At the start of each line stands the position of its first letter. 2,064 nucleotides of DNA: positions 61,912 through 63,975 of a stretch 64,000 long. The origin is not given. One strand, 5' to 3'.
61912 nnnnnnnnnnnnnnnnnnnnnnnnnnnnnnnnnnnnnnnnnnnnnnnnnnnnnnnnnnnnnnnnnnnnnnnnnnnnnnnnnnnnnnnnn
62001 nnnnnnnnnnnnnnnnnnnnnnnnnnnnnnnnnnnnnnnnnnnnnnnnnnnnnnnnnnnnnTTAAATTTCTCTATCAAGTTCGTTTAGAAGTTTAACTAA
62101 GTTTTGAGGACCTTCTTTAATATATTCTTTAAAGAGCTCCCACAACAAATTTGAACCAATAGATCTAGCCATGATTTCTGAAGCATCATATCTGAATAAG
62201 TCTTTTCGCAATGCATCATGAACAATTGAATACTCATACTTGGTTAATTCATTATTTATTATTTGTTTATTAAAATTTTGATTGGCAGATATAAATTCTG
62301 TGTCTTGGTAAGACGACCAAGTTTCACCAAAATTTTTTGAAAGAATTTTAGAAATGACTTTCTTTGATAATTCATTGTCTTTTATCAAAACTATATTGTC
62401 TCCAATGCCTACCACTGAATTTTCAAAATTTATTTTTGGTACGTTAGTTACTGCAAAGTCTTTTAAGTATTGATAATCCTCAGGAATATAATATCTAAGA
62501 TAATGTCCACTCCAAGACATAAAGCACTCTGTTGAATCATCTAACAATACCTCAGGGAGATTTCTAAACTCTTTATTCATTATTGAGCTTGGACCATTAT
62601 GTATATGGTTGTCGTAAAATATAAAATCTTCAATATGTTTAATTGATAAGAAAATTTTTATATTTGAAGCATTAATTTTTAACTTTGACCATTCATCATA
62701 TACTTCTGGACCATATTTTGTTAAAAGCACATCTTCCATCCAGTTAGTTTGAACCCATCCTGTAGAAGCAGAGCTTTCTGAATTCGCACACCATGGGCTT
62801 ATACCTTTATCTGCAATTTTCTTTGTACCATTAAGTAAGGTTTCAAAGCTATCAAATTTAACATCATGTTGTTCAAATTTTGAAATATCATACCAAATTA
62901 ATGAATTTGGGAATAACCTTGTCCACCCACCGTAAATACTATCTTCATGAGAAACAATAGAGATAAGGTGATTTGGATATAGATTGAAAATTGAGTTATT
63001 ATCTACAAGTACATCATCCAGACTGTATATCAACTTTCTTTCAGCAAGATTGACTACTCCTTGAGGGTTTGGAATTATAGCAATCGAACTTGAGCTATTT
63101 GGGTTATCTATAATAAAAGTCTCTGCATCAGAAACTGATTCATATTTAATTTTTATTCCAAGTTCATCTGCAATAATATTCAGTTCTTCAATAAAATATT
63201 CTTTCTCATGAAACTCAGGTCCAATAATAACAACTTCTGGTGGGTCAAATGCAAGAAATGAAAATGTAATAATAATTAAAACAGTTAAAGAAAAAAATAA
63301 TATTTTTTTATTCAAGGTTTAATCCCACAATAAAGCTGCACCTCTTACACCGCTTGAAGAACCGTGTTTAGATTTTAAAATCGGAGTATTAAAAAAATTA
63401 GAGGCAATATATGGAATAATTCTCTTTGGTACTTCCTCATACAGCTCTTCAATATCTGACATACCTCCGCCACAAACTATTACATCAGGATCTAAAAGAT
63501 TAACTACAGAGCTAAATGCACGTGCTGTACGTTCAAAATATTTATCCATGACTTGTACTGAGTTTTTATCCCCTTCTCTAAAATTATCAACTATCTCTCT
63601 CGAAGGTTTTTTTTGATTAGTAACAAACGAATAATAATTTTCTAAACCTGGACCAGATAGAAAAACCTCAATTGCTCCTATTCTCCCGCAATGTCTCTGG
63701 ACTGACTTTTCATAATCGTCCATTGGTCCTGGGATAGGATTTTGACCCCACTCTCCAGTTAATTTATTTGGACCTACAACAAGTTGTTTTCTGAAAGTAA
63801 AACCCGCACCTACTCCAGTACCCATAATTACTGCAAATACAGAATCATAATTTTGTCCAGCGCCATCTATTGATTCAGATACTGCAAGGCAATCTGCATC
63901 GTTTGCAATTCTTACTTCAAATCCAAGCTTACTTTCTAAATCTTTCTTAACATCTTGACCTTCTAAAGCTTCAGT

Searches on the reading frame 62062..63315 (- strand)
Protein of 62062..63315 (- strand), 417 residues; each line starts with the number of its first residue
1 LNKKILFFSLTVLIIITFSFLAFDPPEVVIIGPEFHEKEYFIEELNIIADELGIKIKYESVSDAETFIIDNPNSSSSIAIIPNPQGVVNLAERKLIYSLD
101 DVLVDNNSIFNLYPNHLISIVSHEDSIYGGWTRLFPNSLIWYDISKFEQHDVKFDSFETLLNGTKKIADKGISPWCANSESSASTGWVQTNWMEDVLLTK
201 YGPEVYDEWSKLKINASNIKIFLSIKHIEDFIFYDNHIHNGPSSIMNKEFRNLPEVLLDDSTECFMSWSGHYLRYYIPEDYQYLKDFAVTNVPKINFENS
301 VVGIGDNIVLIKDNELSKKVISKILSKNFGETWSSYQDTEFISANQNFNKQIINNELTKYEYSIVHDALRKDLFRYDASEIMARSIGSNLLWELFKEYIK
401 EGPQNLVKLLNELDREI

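Call 13: search_protein_families(library=pfam, proteins=[window:62062-63315:-], max_evalue=0.0001)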
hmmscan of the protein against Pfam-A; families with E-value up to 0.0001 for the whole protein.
window:62062-63315:- (417 aa): 1 family
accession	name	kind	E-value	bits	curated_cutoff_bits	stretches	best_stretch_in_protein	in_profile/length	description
PF01547.30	SBP_bac_1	-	8.6e-05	23.1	26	0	52-314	22-287/307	Bacterial extracellular solute-binding protein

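Call 80: find_encoding_contigs(protein=window:62062-63315:-, flank=10000, max_places=2)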
Protein window:62062-63315:- (417 aa): no gene with exactly this product is on record in the collection.
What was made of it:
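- Tried and rejected: Extending the genome beyond the window failed because the window protein is not on record (call 80).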

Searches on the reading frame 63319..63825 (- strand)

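Call 78: search_protein_families(library=pfam, proteins=[window:63319-63825:-], max_evalue=0.0001)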
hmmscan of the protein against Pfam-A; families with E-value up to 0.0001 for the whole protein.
window:63319-63825:- (168 aa): 1 family
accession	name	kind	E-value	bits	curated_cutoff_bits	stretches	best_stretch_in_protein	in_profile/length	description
PF00480.26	ROK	-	4.2e-31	109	22.9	1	2-167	131-291/294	ROK family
